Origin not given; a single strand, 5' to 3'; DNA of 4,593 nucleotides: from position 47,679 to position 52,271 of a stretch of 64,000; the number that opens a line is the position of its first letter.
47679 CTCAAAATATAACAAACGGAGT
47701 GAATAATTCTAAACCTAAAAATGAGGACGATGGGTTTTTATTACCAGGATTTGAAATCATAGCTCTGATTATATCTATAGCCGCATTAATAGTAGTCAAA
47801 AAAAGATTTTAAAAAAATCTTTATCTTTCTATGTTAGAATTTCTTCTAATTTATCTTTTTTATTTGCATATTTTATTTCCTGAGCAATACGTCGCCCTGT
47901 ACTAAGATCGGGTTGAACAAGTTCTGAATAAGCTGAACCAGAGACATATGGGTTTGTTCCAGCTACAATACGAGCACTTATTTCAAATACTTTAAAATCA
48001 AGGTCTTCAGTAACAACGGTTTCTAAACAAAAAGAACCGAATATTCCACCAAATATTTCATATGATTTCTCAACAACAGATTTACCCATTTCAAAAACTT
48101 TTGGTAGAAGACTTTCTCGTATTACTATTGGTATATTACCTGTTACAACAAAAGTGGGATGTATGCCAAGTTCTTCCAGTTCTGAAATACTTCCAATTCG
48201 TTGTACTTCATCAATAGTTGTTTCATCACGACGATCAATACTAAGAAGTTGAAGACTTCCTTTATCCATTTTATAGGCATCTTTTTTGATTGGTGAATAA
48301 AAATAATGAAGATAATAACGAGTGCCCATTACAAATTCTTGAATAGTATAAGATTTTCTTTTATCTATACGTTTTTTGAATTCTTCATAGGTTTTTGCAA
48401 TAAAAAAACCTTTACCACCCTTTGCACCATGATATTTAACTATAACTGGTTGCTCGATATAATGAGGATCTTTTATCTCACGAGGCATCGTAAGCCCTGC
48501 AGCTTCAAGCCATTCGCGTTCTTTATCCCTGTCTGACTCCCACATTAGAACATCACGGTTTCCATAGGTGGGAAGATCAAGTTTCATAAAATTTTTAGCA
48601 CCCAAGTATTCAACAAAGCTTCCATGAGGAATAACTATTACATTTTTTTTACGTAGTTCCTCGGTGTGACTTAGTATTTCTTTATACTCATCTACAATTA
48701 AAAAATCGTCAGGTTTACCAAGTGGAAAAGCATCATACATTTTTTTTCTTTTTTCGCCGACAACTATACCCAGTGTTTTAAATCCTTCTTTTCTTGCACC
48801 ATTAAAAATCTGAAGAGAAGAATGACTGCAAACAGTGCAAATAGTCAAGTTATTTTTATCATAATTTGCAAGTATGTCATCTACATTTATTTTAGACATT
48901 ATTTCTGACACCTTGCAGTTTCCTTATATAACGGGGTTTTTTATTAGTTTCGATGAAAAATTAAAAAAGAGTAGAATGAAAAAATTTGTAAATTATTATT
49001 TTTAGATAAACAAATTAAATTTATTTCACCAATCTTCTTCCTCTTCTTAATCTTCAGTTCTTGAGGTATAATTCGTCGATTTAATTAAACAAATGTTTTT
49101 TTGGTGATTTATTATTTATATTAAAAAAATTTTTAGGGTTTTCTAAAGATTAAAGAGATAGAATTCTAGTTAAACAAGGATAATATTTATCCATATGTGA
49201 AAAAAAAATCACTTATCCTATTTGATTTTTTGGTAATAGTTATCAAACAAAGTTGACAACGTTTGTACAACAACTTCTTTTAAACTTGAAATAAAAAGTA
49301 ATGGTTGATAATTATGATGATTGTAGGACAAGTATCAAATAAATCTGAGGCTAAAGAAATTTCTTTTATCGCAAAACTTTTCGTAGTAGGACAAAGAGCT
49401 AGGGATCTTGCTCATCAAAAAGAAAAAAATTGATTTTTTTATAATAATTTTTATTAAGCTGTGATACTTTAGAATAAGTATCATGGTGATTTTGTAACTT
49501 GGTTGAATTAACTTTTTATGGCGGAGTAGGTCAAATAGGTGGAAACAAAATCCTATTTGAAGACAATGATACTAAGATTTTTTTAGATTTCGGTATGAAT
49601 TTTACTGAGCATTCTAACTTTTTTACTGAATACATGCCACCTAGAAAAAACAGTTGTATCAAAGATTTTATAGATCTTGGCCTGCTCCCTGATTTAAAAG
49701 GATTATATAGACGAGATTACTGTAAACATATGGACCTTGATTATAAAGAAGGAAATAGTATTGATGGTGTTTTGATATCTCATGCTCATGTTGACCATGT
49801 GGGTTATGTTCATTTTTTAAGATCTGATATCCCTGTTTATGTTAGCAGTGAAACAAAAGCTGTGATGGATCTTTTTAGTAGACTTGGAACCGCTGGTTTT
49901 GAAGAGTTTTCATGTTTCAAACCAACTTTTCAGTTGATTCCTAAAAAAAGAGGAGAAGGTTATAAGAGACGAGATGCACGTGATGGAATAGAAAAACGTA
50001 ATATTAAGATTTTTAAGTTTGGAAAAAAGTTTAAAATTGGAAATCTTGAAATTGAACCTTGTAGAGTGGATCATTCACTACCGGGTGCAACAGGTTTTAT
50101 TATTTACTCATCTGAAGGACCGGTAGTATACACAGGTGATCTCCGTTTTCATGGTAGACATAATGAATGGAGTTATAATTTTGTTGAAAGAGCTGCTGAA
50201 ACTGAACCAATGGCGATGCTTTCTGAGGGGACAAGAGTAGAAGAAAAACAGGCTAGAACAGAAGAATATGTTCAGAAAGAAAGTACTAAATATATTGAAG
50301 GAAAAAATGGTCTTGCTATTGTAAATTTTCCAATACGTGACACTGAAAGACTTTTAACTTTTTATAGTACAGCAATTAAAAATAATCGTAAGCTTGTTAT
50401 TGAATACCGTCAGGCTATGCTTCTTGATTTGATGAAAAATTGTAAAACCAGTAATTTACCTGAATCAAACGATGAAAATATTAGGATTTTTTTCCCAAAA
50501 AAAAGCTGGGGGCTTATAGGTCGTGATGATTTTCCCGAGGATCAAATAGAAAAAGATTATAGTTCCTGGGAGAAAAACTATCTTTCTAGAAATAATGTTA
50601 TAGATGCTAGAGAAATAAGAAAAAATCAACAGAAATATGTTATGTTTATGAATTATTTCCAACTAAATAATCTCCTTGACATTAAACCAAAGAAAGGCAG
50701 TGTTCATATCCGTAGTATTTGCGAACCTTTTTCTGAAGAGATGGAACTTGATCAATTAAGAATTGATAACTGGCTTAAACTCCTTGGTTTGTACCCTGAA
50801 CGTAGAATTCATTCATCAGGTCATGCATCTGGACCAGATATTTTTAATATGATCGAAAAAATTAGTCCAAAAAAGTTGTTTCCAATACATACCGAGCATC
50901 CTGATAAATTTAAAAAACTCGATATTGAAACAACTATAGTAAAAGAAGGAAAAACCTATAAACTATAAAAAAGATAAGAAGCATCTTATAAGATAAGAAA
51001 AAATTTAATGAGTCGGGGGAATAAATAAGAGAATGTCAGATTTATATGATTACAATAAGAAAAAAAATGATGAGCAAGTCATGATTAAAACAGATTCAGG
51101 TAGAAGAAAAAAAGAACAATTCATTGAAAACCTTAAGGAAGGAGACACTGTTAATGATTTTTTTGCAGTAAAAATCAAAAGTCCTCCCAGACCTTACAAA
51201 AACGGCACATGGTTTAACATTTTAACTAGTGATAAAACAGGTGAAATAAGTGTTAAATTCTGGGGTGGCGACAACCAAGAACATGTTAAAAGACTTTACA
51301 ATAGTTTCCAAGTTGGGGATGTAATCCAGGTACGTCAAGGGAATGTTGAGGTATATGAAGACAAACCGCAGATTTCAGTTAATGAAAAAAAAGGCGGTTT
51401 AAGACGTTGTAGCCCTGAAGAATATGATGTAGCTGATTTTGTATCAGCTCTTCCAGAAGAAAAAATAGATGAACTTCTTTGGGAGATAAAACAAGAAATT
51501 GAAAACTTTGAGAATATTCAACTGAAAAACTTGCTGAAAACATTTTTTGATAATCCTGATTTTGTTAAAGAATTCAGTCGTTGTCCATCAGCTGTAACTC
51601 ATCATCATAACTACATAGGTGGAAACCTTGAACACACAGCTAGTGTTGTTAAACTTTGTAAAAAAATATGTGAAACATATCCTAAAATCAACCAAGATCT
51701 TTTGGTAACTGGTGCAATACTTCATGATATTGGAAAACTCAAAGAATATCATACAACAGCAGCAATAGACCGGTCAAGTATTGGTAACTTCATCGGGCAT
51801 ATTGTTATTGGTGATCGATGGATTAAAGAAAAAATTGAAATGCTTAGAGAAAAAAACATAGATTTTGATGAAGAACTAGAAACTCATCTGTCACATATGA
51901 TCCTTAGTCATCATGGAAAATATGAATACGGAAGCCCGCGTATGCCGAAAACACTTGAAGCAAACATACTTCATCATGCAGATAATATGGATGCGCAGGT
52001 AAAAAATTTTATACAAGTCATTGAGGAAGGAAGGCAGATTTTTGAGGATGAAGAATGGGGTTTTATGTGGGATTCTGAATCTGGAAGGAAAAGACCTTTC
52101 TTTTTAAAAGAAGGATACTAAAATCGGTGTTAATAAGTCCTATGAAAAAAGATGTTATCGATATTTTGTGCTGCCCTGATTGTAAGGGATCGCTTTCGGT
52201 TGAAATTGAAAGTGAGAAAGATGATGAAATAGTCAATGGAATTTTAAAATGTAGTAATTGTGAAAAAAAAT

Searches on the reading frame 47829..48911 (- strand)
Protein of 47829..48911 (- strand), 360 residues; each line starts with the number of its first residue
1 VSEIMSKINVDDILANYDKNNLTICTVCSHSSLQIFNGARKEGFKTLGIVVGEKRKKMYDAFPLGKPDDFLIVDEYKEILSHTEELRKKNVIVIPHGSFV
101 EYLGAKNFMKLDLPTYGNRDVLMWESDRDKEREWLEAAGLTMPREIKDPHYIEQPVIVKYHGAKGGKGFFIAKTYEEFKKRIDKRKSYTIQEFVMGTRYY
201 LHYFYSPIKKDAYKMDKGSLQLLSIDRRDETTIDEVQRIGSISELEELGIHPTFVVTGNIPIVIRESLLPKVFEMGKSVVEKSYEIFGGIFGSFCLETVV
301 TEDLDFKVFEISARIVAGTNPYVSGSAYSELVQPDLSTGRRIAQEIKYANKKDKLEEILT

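Call 30: search_protein_families(library=ncbifam, proteins=[window:47829-48911:-], max_evalue=0.00001)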
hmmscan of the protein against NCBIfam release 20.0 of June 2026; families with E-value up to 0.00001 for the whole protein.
window:47829-48911:- (360 aa): 6 families
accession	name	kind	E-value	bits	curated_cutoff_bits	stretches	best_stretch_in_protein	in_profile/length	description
NF009781.0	PRK13278.1-6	subfamily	2.1e-176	586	603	1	5-359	2-355/356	formate--phosphoribosylaminoimidazolecarboxamide ligase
NF009783.0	PRK13278.2-4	equivalog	5.7e-105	351.1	590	1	9-360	4-356/356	formate--phosphoribosylaminoimidazolecarboxamide ligase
NF009780.0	PRK13278.1-5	equivalog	2.2e-103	346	556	1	6-360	3-361/361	formate--phosphoribosylaminoimidazolecarboxamide ligase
NF009779.0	PRK13278.1-3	equivalog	1.6e-98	329.9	580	1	22-360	3-333/333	formate--phosphoribosylaminoimidazolecarboxamide ligase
NF009778.0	PRK13278.1-1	equivalog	4.9e-85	285.6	570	1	20-360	18-356/356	formate--phosphoribosylaminoimidazolecarboxamide ligase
NF009782.0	PRK13278.2-1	equivalog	2.2e-46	158.6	482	1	23-360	2-310/310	formate--phosphoribosylaminoimidazolecarboxamide ligase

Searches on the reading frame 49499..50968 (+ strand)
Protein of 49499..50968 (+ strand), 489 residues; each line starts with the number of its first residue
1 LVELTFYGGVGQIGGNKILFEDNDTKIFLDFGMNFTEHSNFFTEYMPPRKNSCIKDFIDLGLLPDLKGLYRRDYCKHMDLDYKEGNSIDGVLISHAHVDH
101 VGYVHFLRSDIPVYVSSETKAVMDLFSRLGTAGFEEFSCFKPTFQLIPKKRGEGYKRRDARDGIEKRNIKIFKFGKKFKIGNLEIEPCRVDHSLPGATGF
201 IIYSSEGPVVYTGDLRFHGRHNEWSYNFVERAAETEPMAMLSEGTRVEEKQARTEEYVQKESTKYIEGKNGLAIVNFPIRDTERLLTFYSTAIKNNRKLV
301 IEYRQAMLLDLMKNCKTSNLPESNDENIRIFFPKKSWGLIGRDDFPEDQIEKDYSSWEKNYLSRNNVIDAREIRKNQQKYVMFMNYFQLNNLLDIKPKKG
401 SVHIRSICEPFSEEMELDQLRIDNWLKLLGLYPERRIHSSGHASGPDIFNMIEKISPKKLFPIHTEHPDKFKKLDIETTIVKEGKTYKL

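Call 12: search_protein_families(library=pfam, proteins=[window:49499-50968:+], max_evalue=0.00001)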
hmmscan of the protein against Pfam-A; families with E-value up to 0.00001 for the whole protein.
window:49499-50968:+ (489 aa): 3 families
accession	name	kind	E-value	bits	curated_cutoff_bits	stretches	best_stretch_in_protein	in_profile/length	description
PF12706.13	Lactamase_B_2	-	4.1e-12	46.5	27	1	82-217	25-145/200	Beta-lactamase superfamily domain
PF00753.33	Lactamase_B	-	5.8e-08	33.3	22.7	1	78-223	34-158/196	Metallo-beta-lactamase superfamily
PF07521.17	RMMBL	-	3.8e-06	27.2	21.6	1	437-468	11-43/63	Zn-dependent metallo-hydrolase RNA specificity domain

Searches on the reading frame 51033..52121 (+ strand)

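Call 30: search_protein_families(library=ncbifam, proteins=[window:51033-52121:+], max_evalue=0.00001)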
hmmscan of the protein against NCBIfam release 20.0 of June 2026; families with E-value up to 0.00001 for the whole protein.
window:51033-52121:+ (362 aa): 3 families
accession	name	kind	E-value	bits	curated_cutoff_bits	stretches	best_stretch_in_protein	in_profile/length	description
NF010007.0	PRK13480.1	equivalog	4.9e-52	176.9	460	1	30-331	4-288/314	3'-5' exoribonuclease YhaM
TIGR00277.1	HDIG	domain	4.6e-08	32.8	27.6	1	198-259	5-60/84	HDIG domain-containing metalloprotein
TIGR01596.1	cas3_HD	equivalog_domain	2.6e-07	30.9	43.45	1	200-340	3-148/178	CRISPR-associated endonuclease Cas3''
